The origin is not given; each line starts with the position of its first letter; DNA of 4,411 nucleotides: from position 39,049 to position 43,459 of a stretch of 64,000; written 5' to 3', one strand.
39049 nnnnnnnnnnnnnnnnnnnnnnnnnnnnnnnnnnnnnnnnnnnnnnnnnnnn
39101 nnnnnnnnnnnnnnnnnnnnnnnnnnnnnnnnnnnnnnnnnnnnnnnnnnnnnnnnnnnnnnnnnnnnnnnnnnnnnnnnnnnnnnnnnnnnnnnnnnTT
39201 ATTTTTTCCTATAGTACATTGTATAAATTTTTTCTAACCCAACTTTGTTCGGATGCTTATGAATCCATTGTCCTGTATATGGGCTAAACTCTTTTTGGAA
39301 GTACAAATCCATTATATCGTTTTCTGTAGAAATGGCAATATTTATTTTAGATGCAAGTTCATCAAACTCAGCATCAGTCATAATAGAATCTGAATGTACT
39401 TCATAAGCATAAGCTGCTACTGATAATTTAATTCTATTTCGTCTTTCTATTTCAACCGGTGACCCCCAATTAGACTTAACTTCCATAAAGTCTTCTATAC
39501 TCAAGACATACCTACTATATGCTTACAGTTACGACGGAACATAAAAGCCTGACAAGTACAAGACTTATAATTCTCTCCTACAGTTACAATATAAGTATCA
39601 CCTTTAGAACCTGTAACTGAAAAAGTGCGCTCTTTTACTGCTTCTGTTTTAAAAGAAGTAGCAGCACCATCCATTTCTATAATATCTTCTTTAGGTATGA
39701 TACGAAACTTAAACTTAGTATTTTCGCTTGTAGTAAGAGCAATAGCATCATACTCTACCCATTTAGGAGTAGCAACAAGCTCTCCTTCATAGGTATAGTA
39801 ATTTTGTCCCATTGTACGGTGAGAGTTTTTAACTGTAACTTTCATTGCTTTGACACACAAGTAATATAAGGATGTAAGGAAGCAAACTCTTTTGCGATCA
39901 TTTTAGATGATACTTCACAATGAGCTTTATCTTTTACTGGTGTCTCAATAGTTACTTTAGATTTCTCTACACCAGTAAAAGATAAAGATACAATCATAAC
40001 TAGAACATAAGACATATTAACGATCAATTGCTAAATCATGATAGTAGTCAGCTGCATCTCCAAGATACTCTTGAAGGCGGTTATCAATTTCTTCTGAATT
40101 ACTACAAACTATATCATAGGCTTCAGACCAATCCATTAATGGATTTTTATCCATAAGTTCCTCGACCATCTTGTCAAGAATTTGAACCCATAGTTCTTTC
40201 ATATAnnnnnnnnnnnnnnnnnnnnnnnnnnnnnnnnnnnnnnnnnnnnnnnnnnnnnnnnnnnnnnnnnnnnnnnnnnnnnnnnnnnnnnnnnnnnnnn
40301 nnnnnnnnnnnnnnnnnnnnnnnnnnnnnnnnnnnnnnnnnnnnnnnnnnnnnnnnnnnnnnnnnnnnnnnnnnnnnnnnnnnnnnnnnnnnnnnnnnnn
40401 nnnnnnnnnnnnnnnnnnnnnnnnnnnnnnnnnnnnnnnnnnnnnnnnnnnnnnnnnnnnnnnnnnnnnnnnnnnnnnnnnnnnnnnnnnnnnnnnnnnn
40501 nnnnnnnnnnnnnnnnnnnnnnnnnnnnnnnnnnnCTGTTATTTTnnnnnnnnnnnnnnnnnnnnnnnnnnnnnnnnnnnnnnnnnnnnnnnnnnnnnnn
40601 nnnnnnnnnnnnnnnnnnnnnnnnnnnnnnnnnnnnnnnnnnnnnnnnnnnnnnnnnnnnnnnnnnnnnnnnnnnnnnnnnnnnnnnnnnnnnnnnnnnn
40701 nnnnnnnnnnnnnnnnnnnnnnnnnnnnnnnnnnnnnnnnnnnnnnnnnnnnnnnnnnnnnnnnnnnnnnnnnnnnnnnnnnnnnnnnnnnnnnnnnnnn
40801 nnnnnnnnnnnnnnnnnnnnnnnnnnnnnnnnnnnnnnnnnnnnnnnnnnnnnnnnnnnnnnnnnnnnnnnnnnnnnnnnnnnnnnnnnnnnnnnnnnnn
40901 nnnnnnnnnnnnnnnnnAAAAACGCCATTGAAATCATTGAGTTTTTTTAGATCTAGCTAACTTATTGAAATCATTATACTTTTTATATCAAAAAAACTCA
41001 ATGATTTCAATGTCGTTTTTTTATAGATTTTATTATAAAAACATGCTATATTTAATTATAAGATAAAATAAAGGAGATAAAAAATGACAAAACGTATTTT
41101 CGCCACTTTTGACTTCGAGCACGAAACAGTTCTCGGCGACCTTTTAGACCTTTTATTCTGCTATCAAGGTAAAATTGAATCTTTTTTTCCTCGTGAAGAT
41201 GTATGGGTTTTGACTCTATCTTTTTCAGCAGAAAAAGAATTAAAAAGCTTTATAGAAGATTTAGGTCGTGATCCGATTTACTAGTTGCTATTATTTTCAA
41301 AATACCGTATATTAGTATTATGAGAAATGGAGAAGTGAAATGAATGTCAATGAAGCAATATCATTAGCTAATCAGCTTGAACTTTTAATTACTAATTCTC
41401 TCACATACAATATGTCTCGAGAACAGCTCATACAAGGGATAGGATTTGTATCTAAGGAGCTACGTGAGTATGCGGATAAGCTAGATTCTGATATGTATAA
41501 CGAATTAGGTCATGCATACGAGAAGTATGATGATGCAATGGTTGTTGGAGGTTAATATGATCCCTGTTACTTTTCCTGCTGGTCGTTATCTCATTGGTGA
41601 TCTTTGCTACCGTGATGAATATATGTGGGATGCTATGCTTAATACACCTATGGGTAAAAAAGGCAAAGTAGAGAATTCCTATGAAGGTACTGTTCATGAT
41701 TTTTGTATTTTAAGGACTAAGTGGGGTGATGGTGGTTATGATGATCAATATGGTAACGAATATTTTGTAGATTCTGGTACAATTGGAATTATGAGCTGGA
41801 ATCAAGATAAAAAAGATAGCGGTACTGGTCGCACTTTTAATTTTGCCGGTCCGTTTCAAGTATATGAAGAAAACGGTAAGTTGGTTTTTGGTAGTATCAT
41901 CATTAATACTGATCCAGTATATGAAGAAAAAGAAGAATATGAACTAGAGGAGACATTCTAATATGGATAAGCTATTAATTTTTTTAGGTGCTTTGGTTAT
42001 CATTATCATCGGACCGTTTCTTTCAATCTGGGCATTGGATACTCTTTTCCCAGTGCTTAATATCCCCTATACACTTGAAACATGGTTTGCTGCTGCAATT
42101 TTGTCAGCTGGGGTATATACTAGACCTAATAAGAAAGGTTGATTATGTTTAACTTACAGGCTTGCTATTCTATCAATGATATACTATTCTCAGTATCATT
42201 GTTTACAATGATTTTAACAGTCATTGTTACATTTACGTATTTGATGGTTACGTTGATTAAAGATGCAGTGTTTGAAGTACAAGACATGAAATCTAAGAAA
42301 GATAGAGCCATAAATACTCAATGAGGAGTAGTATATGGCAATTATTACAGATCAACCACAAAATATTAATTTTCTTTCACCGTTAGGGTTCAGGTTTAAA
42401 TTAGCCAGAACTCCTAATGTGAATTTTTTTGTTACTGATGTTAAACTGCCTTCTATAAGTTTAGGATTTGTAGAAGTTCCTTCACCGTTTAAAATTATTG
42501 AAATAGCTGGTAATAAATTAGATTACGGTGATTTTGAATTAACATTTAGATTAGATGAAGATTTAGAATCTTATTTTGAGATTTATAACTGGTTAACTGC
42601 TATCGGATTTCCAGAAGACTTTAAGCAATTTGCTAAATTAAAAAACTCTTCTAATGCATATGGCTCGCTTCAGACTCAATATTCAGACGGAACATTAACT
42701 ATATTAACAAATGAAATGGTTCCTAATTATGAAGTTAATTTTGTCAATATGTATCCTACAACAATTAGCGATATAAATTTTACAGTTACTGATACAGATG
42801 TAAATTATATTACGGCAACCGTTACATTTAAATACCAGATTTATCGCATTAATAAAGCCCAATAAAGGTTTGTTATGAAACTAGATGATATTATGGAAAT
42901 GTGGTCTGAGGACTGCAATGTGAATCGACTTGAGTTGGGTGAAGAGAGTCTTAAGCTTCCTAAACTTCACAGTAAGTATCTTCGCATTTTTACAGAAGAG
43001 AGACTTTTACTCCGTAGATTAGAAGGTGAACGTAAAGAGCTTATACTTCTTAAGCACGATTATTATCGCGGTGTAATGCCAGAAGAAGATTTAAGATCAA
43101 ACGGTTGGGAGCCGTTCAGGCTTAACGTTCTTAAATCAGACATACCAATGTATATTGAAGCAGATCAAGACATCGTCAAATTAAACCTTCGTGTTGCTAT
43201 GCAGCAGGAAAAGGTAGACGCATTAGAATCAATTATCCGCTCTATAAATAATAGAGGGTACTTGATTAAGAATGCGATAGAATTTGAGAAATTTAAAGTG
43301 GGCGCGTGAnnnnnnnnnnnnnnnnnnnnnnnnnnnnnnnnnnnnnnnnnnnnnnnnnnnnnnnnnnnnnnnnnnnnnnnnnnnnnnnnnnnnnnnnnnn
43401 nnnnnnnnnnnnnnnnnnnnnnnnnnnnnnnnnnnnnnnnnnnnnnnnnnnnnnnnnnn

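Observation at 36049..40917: Minus-strand accessory island between the head and recombination modules, with Tat-signal protein, membrane protein, SDR epimerase and SWIM zinc-finger protein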

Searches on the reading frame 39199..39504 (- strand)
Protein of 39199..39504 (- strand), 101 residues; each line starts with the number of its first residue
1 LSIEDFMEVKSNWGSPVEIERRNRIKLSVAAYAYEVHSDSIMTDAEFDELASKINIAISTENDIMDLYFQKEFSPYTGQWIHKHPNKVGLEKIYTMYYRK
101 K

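Call 3: search_protein_families(library=pfam, proteins=[window:39199-39504:-], max_evalue=0.1)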
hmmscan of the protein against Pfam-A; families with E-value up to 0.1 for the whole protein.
window:39199-39504:- (101 aa): 1 family
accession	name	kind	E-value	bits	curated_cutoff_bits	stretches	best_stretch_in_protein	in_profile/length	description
PF22745.1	Nlig-Ia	-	6.4e-11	43.2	27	1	15-100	1-91/92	DNA ligase-like, N-terminal NAD+-binding domain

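Call 4: search_protein_families(library=phrogs, proteins=[window:39199-39504:-], max_evalue=0.01)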
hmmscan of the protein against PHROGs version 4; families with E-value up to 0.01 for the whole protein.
window:39199-39504:- (101 aa): 0 families

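Call 16: search_protein_families(library=ncbifam, proteins=[window:39199-39504:-], max_evalue=0.1)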
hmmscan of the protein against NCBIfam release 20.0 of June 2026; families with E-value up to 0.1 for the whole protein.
window:39199-39504:- (101 aa): 0 families

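Call 17: search_protein_families(library=padloc, proteins=[window:39199-39504:-], max_evalue=0.1)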
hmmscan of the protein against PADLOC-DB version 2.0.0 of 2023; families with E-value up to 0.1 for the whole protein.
window:39199-39504:- (101 aa): 0 families

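Call 23: search_dna_similar(query=window:39199-39504:-, collection=phages, mode=protein, max_rows=30, max_evalue=0.001)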
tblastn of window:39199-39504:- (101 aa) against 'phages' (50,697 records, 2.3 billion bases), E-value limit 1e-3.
Records with a match: 5; places in all: 5; records where one place covers at least 80% of the query: 5.
Best place of each record, by identity: 60-80% 3; <60% 2.
By first word of the organism name: Bacteriophage 3; Caudoviricetes 1; Desulfofustis 1.
By host as written in the record: - 5.
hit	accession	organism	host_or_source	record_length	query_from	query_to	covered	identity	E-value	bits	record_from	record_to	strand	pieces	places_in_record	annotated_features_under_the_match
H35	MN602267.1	Bacteriophage DSS3_PM1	-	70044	13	100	87%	67.0%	3e-34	129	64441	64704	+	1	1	hypothetical protein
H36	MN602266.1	Bacteriophage DSS3_VP1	-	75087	13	100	87%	65.9%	1e-33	127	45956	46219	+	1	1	hypothetical protein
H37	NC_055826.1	Bacteriophage DSS3_VP1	-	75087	13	100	87%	65.9%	1e-33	127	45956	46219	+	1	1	hypothetical protein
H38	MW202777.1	Caudoviricetes sp.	Manatee Spring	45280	11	98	87%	45.8%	9e-22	93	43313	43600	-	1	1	DNA ligase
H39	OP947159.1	Desulfofustis phage LS06-2018-MD02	-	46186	13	94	81%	46.7%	6e-16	77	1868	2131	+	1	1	hypothetical protein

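Call 25: find_homologous_proteins(query=window:39199-39504:-, max_evalue=0.001)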
Query window:39199-39504:- (101 aa): 318 proteins with E <= 0.001 among 318 candidates; the best 120 are listed.
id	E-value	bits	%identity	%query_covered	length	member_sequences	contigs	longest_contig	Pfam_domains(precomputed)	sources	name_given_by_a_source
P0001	5.1e-61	221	99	100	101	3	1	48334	-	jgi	-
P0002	1.8e-48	180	87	94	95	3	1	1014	-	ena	-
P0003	2.0e-46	174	84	84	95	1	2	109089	-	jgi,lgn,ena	jgi:hypothetical protein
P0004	3.8e-46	173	78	99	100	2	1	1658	-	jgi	jgi:hypothetical protein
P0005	1.9e-40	155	80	87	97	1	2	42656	-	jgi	jgi:hypothetical protein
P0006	3.1e-38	148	64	100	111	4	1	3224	-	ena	-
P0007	3.7e-38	147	74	88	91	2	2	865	-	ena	-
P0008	9.8e-38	146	68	100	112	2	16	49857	-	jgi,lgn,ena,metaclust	metaclust:\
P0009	5.7e-37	143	77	87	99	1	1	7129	-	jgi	jgi:hypothetical protein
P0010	3.7e-35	138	66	100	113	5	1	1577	-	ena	-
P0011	7.4e-35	137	69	79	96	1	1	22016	-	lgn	-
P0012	9.1e-35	136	67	99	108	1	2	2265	-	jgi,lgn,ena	jgi:hypothetical protein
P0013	1.1e-34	136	66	97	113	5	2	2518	-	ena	-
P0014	1.5e-34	136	64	97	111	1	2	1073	-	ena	-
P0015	4.2e-34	134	63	99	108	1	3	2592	-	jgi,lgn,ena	-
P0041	1.1e-30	123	65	81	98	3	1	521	PF22745.3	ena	-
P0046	2.3e-28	116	55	92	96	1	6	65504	PF22745.3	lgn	-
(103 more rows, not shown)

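Call 29: find_encoding_contigs(protein=P0001, flank=10000, max_places=6)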
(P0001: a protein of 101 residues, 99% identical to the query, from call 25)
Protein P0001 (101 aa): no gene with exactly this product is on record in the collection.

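Call 30: find_encoding_contigs(protein=window:39199-39504:-, flank=10000, max_places=6)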
Protein window:39199-39504:- (101 aa): 11 contigs read that carry it; 6 places shown.
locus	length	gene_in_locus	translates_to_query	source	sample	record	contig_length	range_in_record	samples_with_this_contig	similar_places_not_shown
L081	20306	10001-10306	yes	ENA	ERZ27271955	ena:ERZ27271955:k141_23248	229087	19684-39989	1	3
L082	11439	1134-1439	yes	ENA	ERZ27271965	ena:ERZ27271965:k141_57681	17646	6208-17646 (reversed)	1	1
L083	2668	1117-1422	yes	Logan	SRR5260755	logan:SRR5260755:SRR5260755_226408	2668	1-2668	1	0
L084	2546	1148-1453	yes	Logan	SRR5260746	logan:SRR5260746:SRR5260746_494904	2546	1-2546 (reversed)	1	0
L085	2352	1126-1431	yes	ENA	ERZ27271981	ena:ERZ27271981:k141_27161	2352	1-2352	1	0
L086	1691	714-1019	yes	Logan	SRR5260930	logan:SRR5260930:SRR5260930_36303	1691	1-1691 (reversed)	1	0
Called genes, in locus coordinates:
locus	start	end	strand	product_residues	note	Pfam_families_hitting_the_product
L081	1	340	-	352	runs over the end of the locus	-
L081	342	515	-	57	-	-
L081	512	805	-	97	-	-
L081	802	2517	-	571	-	PF02463:SMC_N, PF13476:AAA_23, PF13555:AAA_29, PF00005:ABC_tran (faint), PF13304:AAA_21 (weak)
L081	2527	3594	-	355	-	PF00149:Metallophos, PF12850:Metallophos_2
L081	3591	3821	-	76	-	-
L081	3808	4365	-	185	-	-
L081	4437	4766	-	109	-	-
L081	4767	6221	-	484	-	PF21241:UvsW_N, PF00270:DEAD, PF04851:ResIII, PF18766:SWI2_SNF2 (weak), PF00271:Helicase_C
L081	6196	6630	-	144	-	PF11056:UvsY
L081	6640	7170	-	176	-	PF23849:Phage_TTP_2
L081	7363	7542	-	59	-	-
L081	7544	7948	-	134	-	-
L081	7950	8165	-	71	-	-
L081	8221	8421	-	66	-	-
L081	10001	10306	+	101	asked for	-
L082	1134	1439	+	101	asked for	-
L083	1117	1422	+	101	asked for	-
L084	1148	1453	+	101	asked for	-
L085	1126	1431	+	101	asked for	-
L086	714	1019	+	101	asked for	-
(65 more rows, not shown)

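Call 56: search_solved_structures(query=window:39199-39504:-, show_alignments=2, max_evalue=0.01)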
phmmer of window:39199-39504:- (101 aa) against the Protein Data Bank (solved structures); distinct sequences matched with E-value up to 0.01: 0.

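Call 96: search_solved_structures(query=A7, max_evalue=1, show_alignments=2)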
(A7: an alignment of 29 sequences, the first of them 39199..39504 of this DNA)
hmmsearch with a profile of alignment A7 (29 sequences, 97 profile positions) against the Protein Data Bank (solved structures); distinct sequences matched with E-value up to 1: 1.
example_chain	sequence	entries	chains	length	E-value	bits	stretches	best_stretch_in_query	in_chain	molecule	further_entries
3jqh_A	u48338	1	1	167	0.0052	19.8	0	77-94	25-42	C-type lectin domain family 4 member M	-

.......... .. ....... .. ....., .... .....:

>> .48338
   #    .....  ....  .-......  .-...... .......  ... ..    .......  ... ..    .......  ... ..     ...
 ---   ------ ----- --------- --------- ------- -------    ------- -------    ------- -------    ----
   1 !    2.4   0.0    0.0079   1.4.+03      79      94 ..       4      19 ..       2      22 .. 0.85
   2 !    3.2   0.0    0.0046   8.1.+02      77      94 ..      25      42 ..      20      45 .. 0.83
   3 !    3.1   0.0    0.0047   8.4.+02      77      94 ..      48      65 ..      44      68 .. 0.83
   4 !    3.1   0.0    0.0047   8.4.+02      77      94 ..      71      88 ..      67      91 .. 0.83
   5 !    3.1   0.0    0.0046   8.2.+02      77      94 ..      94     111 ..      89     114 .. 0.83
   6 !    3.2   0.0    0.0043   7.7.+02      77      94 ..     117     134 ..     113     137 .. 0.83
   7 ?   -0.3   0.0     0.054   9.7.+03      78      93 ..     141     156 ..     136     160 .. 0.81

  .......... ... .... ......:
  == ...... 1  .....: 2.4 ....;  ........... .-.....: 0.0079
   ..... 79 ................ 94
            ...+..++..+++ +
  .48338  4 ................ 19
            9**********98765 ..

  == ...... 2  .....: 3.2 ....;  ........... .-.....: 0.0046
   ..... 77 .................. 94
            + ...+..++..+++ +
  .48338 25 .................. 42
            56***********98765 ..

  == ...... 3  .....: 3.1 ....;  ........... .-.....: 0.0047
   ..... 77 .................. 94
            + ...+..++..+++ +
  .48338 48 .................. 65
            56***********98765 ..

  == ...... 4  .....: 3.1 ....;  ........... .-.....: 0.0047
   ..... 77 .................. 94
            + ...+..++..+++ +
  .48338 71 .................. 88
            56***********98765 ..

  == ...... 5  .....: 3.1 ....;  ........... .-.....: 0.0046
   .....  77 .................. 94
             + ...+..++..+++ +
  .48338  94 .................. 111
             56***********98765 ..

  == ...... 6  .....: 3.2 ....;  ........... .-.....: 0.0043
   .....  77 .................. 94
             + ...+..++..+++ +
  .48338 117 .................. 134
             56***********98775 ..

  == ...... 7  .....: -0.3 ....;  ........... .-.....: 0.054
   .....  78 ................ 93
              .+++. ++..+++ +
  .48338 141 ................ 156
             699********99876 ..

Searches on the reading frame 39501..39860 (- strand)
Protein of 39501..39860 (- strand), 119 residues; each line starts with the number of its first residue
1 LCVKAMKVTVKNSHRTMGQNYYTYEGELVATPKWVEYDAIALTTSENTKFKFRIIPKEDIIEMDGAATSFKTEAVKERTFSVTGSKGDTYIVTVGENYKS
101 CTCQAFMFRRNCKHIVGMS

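Call 3: search_protein_families(library=pfam, proteins=[window:39501-39860:-], max_evalue=0.1)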
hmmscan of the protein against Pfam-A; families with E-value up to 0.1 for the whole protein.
window:39501-39860:- (119 aa): 1 family
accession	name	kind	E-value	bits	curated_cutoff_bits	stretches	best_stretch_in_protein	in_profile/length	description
PF04434.22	SWIM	-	0.00013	21.8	19.6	1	90-117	1-32/38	SWIM zinc finger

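Call 4: search_protein_families(library=phrogs, proteins=[window:39501-39860:-], max_evalue=0.01)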
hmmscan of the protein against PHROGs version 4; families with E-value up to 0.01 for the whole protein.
window:39501-39860:- (119 aa): 0 families

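Call 16: search_protein_families(library=ncbifam, proteins=[window:39501-39860:-], max_evalue=0.1)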
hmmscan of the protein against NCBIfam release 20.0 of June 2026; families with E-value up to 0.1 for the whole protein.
window:39501-39860:- (119 aa): 0 families

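Call 17: search_protein_families(library=padloc, proteins=[window:39501-39860:-], max_evalue=0.1)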
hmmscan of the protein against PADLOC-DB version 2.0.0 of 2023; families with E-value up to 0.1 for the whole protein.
window:39501-39860:- (119 aa): 1 family
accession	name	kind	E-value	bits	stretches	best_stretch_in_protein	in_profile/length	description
PDLC05053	PDC-S62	-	0.022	11.3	1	81-118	48-86/566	-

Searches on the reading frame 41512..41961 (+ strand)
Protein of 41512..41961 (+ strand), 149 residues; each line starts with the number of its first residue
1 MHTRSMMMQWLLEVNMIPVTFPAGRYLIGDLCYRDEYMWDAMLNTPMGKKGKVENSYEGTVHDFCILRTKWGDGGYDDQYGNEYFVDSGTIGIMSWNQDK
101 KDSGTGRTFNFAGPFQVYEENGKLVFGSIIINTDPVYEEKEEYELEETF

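Call 7: search_protein_families(library=pfam, proteins=[window:41512-41961:+], max_evalue=0.1)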
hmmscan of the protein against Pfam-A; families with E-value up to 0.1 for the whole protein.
window:41512-41961:+ (149 aa): 0 families

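Call 18: search_protein_families(library=phrogs, proteins=[window:41512-41961:+], max_evalue=0.01)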
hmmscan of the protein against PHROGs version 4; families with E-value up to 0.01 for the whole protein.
window:41512-41961:+ (149 aa): 1 family
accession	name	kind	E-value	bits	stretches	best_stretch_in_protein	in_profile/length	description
phrog_20074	-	unknown function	1.1e-15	59.1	1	20-144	3-133/140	-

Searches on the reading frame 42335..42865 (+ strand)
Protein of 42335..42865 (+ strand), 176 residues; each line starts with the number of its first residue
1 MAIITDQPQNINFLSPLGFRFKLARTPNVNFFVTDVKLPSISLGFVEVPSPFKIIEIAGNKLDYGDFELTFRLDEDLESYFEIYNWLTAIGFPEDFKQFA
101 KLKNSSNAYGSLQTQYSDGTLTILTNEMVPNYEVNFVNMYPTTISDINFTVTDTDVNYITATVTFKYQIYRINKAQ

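Call 7: search_protein_families(library=pfam, proteins=[window:42335-42865:+], max_evalue=0.1)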
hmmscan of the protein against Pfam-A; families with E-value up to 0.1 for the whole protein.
window:42335-42865:+ (176 aa): 0 families

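Call 18: search_protein_families(library=phrogs, proteins=[window:42335-42865:+], max_evalue=0.01)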
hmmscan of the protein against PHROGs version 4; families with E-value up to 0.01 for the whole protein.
window:42335-42865:+ (176 aa): 1 family
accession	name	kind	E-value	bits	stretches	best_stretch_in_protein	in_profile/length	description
phrog_45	-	tail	1.2e-37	130.9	1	11-174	89-256/350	tail tube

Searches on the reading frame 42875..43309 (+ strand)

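Call 7: search_protein_families(library=pfam, proteins=[window:42875-43309:+], max_evalue=0.1)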
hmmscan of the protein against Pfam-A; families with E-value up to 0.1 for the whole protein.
window:42875-43309:+ (144 aa): 1 family
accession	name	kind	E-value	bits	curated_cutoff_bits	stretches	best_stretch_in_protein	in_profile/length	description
PF11056.14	UvsY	-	1.6e-27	97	22.8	1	9-143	1-127/128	Recombination, repair and ssDNA binding protein UvsY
